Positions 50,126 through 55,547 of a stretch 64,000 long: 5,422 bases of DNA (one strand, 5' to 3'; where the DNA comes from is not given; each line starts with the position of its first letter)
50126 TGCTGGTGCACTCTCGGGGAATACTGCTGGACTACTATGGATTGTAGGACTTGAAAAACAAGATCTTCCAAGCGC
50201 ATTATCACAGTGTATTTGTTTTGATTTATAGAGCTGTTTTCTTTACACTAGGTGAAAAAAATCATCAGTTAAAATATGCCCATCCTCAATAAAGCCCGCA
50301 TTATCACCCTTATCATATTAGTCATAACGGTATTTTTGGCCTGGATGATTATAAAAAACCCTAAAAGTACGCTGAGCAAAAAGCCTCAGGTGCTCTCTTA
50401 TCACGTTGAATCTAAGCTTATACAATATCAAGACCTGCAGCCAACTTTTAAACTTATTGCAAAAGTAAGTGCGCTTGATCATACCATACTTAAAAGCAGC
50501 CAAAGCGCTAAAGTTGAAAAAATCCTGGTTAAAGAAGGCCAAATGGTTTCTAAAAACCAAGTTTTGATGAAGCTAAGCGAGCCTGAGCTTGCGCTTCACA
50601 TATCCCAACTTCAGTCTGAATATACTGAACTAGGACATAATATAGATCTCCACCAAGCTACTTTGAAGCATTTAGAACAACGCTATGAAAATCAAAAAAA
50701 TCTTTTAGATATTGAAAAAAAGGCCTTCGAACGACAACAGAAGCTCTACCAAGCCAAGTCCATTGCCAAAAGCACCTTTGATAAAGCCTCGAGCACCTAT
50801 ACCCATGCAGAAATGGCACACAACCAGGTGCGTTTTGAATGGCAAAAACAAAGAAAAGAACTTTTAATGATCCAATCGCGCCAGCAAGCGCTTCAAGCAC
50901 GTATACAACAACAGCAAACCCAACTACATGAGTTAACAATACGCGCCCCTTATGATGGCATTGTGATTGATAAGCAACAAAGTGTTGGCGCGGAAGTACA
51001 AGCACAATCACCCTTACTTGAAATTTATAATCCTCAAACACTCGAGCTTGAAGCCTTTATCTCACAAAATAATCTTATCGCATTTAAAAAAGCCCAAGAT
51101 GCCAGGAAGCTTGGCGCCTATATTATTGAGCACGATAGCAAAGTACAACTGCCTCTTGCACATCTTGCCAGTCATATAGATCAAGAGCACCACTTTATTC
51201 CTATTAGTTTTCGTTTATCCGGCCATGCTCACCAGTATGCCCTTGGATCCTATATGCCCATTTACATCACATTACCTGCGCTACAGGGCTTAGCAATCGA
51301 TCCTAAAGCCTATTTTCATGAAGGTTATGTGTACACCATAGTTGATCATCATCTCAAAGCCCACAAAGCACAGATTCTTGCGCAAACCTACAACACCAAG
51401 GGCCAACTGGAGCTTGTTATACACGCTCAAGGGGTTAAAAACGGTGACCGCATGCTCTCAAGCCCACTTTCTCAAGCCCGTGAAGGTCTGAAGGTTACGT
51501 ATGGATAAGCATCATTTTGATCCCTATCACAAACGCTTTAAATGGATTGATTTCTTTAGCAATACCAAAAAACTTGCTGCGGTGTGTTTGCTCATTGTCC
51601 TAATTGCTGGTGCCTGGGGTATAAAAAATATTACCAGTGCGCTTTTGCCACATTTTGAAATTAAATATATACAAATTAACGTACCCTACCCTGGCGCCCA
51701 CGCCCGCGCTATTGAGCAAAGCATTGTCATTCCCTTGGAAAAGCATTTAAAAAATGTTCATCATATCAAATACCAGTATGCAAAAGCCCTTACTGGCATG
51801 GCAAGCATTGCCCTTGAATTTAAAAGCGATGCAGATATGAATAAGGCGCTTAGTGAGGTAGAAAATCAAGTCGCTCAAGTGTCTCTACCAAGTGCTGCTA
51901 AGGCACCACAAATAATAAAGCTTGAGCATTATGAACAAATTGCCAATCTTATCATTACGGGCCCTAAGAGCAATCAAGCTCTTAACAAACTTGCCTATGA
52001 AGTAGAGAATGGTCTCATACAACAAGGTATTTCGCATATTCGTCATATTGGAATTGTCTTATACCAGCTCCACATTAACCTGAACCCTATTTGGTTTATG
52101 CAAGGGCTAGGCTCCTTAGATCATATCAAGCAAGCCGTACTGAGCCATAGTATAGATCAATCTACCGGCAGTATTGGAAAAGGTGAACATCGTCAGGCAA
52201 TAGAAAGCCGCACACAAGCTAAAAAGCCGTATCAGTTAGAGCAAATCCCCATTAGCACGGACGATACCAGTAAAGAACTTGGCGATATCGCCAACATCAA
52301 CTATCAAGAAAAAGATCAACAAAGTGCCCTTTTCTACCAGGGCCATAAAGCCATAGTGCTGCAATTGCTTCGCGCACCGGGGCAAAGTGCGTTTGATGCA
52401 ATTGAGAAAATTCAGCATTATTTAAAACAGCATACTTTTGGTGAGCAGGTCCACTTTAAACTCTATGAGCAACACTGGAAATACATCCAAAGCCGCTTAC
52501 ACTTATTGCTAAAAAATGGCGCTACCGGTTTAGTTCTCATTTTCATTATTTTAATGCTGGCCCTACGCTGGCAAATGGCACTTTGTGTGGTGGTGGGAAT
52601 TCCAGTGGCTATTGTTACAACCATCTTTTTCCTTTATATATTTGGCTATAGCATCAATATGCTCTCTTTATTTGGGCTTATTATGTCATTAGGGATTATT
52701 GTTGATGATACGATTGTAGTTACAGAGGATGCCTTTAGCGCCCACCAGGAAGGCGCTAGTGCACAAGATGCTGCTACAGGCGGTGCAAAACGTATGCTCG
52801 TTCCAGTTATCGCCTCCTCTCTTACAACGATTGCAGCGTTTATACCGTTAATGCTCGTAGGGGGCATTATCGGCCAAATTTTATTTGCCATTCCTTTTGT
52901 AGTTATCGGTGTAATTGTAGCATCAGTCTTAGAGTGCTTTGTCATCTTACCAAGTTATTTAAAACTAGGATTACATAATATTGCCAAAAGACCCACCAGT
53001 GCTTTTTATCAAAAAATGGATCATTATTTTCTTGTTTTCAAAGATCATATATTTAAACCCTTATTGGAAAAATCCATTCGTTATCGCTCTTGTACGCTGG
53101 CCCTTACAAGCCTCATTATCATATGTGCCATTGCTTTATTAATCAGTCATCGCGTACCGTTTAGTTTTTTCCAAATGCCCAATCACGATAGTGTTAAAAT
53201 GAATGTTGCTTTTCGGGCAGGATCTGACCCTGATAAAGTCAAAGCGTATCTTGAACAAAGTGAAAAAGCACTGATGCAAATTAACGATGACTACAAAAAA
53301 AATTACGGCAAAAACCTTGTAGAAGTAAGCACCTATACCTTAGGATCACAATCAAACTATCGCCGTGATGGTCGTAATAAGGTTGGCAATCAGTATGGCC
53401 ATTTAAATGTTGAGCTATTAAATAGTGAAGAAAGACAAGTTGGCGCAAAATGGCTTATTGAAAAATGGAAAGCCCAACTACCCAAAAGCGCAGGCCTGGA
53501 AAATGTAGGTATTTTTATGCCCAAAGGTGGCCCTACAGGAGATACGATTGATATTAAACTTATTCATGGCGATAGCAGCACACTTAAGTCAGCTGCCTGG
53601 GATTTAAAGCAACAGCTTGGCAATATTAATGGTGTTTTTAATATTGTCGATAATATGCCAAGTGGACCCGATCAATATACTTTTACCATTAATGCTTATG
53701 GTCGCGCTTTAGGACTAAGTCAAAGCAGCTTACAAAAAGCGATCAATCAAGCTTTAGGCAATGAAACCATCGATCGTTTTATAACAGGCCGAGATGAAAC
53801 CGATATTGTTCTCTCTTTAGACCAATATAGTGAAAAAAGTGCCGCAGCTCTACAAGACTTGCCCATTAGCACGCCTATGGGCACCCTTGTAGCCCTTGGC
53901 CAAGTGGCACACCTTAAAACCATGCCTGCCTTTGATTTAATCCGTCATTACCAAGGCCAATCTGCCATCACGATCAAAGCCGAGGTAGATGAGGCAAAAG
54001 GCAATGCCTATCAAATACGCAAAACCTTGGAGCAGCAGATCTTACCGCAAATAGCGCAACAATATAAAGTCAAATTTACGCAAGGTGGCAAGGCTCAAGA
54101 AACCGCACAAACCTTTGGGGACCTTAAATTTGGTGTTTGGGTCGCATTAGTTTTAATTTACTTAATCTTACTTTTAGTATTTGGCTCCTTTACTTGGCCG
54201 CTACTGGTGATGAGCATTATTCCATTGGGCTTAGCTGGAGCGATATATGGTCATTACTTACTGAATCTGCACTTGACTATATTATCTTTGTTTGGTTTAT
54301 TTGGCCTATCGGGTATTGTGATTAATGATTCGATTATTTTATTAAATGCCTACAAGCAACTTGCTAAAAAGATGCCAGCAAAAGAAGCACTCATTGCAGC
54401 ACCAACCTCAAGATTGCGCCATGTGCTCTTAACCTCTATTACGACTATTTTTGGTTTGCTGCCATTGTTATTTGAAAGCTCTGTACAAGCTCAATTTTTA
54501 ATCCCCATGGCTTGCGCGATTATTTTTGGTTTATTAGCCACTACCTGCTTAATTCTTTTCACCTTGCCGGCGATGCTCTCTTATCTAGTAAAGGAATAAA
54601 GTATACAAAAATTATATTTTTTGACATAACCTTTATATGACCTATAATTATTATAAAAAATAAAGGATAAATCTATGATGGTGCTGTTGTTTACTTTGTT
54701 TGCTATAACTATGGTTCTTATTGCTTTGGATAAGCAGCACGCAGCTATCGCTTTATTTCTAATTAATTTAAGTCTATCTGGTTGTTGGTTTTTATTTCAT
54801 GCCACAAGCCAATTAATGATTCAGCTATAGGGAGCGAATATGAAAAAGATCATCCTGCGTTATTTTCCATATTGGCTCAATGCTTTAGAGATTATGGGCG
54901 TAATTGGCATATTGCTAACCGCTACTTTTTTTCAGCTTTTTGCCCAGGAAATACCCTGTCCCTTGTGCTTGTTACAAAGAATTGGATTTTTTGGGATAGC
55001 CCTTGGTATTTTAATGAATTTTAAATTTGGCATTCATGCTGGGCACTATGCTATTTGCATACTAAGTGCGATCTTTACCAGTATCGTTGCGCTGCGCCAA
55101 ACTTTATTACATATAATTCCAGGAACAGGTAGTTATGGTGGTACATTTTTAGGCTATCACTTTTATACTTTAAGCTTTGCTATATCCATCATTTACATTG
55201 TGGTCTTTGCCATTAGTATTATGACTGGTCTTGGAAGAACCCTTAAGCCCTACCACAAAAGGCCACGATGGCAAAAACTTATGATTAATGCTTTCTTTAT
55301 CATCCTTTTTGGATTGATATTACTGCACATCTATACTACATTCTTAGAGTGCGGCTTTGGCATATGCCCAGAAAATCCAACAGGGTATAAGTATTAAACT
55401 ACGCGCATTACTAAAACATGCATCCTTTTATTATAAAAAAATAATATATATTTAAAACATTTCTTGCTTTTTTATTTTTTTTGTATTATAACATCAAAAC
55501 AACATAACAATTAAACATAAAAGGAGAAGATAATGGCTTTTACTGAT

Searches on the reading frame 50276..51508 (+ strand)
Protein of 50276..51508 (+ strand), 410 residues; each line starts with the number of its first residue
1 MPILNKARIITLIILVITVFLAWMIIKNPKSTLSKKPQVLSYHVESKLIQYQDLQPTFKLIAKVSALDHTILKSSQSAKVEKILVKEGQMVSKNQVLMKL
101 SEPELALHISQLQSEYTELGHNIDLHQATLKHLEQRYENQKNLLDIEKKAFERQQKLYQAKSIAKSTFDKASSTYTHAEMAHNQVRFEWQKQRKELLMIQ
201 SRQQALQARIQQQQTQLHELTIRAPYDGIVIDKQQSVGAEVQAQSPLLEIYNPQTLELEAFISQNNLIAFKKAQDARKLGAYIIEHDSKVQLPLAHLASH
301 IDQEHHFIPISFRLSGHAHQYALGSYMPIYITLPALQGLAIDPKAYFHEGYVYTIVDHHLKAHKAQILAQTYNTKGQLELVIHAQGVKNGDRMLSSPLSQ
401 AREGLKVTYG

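Call 77: search_protein_families(library=pfam, proteins=[window:50276-51508:+], max_evalue=0.001)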
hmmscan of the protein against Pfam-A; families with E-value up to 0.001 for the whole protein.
window:50276-51508:+ (410 aa): 4 families
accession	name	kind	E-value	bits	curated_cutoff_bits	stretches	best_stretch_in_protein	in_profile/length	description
PF13437.12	HlyD_3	-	2.9e-12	47.7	22.2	1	221-276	1-57/106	HlyD family secretion protein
PF16576.10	HlyD_D23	-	5.2e-09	36.1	30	1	71-276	21-165/214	Barrel-sandwich domain of CusB or HlyD membrane-fusion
PF13533.13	Biotin_lipoyl_2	-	1.7e-06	28.1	29.8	1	72-100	3-31/32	Biotin-lipoyl like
PF00364.28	Biotin_lipoyl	-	2.9e-05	24.3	22.1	0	72-100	45-73/73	Biotin-requiring enzyme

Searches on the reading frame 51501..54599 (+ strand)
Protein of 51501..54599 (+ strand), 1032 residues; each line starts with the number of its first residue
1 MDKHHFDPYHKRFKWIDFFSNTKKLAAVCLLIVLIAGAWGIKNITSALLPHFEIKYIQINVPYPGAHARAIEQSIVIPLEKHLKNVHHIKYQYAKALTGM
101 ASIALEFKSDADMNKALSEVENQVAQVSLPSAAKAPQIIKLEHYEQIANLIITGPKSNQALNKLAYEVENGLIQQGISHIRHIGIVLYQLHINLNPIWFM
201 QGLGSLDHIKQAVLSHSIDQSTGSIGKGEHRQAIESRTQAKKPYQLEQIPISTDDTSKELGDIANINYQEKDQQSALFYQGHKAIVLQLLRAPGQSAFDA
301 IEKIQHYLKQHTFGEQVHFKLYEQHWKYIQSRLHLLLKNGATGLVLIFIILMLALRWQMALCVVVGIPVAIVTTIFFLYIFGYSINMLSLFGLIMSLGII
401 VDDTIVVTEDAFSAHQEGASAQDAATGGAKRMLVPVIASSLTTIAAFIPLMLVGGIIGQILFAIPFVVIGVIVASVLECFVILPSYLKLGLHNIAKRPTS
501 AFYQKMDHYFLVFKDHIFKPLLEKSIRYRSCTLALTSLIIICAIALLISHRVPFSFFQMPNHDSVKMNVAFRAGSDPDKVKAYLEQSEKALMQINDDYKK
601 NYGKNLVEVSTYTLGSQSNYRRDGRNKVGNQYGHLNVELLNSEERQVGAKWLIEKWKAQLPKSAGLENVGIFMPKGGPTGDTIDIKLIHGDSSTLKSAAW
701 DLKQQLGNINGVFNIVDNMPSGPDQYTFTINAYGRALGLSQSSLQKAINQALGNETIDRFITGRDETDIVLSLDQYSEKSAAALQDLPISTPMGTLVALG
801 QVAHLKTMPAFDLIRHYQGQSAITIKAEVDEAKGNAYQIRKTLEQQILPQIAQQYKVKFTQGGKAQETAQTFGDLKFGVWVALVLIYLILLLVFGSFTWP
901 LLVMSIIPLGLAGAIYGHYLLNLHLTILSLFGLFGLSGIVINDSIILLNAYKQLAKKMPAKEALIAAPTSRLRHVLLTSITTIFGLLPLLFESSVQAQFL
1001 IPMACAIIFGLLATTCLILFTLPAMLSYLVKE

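Call 77: search_protein_families(library=pfam, proteins=[window:51501-54599:+], max_evalue=0.001)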
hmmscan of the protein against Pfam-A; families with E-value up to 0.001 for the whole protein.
window:51501-54599:+ (1032 aa): 3 families
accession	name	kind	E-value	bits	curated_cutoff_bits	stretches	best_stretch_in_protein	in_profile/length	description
PF00873.25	ACR_tran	-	1.2e-144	483.8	28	1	17-1025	3-1016/1021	AcrB/AcrD/AcrF family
PF02355.23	SecD_SecF_C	-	8.7e-10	38.8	20.5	1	343-474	40-171/189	Protein export membrane protein SecD/SecF, C-terminal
PF03176.21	MMPL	-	1.3e-05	24.7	20.5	1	831-1029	102-302/333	MMPL family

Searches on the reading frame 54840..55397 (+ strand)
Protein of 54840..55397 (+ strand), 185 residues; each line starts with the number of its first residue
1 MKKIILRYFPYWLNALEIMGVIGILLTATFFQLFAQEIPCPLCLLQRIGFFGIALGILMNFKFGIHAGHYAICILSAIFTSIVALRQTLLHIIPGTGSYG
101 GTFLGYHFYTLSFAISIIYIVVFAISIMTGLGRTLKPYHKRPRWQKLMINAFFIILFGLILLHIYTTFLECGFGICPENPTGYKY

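Call 77: search_protein_families(library=pfam, proteins=[window:54840-55397:+], max_evalue=0.001)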
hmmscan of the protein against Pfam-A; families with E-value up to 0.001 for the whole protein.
window:54840-55397:+ (185 aa): 1 family
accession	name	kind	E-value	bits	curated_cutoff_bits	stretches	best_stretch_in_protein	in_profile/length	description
PF02600.21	DsbB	-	1.5e-10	42.1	22.1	1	13-93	4-85/148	Disulfide bond formation protein DsbB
